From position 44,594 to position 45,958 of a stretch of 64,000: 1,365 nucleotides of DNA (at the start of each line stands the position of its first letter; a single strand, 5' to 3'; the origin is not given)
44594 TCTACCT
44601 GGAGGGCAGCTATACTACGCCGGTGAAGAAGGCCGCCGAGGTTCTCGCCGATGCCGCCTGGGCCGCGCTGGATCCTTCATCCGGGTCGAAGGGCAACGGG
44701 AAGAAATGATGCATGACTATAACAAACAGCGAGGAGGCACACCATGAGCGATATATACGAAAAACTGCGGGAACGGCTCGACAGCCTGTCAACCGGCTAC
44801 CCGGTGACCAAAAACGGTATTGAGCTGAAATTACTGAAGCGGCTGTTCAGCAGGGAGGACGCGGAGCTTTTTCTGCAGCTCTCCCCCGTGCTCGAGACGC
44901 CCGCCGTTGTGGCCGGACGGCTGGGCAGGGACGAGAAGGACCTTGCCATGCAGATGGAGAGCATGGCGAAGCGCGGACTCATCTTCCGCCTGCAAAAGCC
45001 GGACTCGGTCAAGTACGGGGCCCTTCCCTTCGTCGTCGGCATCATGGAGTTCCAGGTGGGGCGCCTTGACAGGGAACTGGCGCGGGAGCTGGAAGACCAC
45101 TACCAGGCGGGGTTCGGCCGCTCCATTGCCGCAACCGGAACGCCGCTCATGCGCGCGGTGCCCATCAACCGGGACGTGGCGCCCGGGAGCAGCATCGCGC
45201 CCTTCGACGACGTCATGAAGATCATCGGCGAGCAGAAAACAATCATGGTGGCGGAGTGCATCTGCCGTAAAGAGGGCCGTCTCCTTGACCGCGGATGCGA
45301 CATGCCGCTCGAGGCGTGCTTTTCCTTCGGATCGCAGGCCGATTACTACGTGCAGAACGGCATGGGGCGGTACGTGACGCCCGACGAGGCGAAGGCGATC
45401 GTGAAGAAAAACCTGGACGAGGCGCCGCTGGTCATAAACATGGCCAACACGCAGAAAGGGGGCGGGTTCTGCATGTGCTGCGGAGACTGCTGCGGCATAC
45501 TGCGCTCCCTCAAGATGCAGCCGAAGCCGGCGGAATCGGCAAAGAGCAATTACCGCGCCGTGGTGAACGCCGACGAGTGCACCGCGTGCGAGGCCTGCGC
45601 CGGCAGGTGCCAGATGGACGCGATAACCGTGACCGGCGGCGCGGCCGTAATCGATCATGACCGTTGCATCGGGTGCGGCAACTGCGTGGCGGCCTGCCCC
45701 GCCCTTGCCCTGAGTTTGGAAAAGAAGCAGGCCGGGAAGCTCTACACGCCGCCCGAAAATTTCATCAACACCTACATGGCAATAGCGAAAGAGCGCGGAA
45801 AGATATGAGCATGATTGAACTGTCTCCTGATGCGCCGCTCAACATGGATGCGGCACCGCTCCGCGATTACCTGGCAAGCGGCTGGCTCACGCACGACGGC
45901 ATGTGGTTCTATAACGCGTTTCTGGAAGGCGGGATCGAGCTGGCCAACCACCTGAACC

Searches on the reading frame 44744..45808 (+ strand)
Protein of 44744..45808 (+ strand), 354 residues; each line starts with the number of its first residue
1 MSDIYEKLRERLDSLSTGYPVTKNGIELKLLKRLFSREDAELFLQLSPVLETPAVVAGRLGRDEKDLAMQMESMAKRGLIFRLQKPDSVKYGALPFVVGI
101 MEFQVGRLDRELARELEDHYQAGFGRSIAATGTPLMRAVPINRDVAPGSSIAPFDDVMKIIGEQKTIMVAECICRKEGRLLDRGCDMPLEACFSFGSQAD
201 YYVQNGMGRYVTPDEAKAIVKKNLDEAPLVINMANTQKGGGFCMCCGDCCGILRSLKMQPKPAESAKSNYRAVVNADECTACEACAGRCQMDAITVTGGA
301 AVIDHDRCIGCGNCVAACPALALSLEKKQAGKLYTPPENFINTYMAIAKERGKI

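Call 62: search_protein_families(library=pfam, proteins=[window:44744-45808:+], max_evalue=0.00001)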
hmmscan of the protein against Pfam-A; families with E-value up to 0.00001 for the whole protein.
window:44744-45808:+ (354 aa): 6 families
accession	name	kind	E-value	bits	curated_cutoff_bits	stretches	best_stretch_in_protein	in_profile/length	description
PF00037.32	Fer4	-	5.4e-13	48.6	21.1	1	302-323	2-23/24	4Fe-4S binding domain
PF13237.11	Fer4_10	-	4.2e-11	43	25.5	2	273-319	3-53/53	4Fe-4S dicluster domain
PF12837.12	Fer4_6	-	7.7e-07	29.2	25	1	301-322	2-23/24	4Fe-4S binding domain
PF14697.11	Fer4_21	-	1.9e-06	28.3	35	0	301-324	1-27/59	4Fe-4S dicluster domain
PF12797.12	Fer4_2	-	1.9e-06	27.9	24.5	1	301-320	3-22/22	4Fe-4S binding domain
PF12838.12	Fer4_7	-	7.1e-06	26.8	27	1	307-328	1-22/52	4Fe-4S dicluster domain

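Call 63: search_protein_families(library=ncbifam, proteins=[window:44744-45808:+], max_evalue=1e-10)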
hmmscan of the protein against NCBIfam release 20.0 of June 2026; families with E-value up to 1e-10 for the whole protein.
window:44744-45808:+ (354 aa): 1 family
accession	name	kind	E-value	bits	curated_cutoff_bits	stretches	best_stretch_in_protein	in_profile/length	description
NF040770.1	hetero_SS_HdrA2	exception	1.1e-11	43.6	1100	1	268-329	568-629/777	CoB-CoM heterodisulfide reductase HdrA2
